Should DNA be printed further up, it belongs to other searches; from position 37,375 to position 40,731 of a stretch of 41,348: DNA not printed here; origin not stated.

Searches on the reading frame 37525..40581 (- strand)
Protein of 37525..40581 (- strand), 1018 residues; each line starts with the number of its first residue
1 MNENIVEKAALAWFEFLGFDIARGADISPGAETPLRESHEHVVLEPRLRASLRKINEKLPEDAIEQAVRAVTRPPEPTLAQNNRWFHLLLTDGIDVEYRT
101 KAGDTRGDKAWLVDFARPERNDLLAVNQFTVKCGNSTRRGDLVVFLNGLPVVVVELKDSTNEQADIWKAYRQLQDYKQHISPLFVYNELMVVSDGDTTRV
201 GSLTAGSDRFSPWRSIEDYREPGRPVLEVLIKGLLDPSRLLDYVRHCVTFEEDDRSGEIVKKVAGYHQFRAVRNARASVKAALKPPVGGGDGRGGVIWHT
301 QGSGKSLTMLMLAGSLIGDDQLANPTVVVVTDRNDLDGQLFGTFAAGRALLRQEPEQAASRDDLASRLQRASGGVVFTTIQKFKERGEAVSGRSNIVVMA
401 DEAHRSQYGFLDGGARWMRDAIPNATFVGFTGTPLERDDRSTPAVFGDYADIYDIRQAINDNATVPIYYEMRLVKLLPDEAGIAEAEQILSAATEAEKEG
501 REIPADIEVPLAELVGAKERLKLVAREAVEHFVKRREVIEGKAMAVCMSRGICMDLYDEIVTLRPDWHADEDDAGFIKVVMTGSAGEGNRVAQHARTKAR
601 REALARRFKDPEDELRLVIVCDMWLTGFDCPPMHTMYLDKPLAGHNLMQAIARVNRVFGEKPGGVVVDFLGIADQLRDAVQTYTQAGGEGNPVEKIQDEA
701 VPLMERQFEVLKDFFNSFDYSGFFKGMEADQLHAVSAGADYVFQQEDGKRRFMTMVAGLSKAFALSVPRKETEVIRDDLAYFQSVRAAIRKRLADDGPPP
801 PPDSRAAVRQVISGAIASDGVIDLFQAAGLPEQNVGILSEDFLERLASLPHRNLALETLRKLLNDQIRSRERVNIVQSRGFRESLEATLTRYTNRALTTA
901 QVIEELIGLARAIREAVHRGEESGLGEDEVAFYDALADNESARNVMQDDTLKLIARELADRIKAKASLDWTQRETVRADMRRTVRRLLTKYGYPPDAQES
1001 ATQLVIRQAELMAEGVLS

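Call 15: find_encoding_contigs(protein=window:37525-40581:-, flank=10000, max_places=6)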
Protein window:37525-40581:- (1018 aa): no gene with exactly this product is on record in the collection.

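Call 27: search_protein_families(library=pfam, proteins=[window:37525-40581:-], max_evalue=0.01)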
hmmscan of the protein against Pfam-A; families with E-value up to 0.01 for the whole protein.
window:37525-40581:- (1018 aa): 7 families
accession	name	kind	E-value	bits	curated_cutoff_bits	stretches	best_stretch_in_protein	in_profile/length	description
PF11867.13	T1RH-like_C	-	2.1e-118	395.9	26.8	1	687-1014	2-328/329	Type I restriction enzyme HindI endonuclease subunit-like, C-terminal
PF18766.7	SWI2_SNF2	-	8.4e-72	241.8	26.7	1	267-498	1-220/221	SWI2/SNF2 ATPase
PF04313.20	HSDR_N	-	4.1e-45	154.5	25.1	1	2-208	3-197/198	Type I restriction enzyme R protein N terminus (HSDR_N)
PF22679.2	T1R_D3-like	-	1.5e-20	74.7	27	1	597-669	82-156/158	Type I restriction enzyme subunit R domain 3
PF04851.21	ResIII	-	7.2e-17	62.2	22.5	1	266-434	6-162/164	Type III restriction enzyme, res subunit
PF13588.12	HSDR_N_2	-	0.004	17.7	25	0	127-210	26-103/110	Type I restriction enzyme R protein N terminus (HSDR_N)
PF00270.35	DEAD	-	0.0094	16.1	26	0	301-434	23-160/167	DEAD/DEAH box helicase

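Call 50: find_related_loci(query=window:37525-40581:-, collection=genome_contigs, flank=3000)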
Query window:37525-40581:- (1018 aa) in genome_contigs; peptide patterns used: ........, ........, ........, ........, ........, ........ (x = any residue, [..] = any of these).
493 stretches matched a pattern; 457 encode a relative of the query (tblastn E <= 1e-3); the best 80 are kept; 80 distinct loci.
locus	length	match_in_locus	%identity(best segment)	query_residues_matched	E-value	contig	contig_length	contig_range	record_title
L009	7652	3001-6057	82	1-1017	0e+0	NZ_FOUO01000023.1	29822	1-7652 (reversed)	Ectothiorhodospira mobilis strain DSM 4180, whole genome shotgun sequence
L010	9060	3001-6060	82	1-1018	0e+0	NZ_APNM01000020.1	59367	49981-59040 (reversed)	Salinisphaera sp. PC39 contig20, whole genome shotgun sequence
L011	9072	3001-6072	82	1-1018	0e+0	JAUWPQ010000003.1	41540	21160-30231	MAG: Planctomycetota bacterium isolate CSMAG_2480 CSMAG_2480_k141_160236_length_41540_cov_115.8778, whole genome shotgun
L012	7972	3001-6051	81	1-1018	0e+0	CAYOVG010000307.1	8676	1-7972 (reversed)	MAG TPA_asm: uncultured Syntrophobacteraceae bacterium isolate binchicken_co168_41 genome assembly, contig: NODE_13160_l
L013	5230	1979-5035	80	1-1017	0e+0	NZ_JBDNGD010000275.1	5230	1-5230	MAG: Halomonas sp. isolate concoct.171.ELB k141_430925, whole genome shotgun sequence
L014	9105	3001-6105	78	1-1018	0e+0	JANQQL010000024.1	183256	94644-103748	MAG: Planctomycetota bacterium isolate IP29b_bin.26 k99_2299616, whole genome shotgun sequence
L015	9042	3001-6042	79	1-1013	0e+0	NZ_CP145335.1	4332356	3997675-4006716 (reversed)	Salinisphaera sp. SPP-AMP-43 chromosome, complete genome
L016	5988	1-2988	82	24-1017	0e+0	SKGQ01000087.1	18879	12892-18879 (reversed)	MAG: Ectothiorhodospiraceae bacterium isolate CSBr16_16 CSBr16-2309, whole genome shotgun sequence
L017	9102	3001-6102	83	1-1018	0e+0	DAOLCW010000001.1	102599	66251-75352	MAG TPA_asm: Kiritimatiellia bacterium isolate AMR_MDS_0138 NODE_50_length_102599_cov_25.521405, whole genome shotgun se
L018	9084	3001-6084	72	1-1013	0e+0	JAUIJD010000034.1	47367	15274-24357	MAG: Verrucomicrobiia bacterium isolate Co_bin.296 NODE_5173_length_47367_cov_20.239818, whole genome shotgun sequence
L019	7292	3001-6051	83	1-1017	0e+0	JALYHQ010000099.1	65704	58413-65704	MAG: Acidobacteriota bacterium isolate HIE bin3 SD1475-77_k127_33544, whole genome shotgun sequence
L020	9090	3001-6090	69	1-1015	0e+0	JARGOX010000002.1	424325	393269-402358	MAG: Rhizobiaceae bacterium isolate bin_ji_oxhcr1.012 NODE_13_length_424325_cov_16.124098, whole genome shotgun sequence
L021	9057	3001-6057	78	1-1017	0e+0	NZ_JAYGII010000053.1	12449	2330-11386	Natronospira elongata strain AB-CW1 53, whole genome shotgun sequence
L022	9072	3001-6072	67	1-1014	0e+0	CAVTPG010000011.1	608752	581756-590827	MAG: uncultured Alphaproteobacteria bacterium isolate MFD03250.bin.2.93 genome assembly, contig: contig_3540, whole geno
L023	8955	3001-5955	71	1-945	0e+0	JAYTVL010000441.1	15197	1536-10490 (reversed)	MAG: Pirellula sp. isolate GFS_5688 GFS_5688_440, whole genome shotgun sequence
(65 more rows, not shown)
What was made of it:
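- Tried and rejected: Homologues at 82-83% identity are spread over many phyla (call 50).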
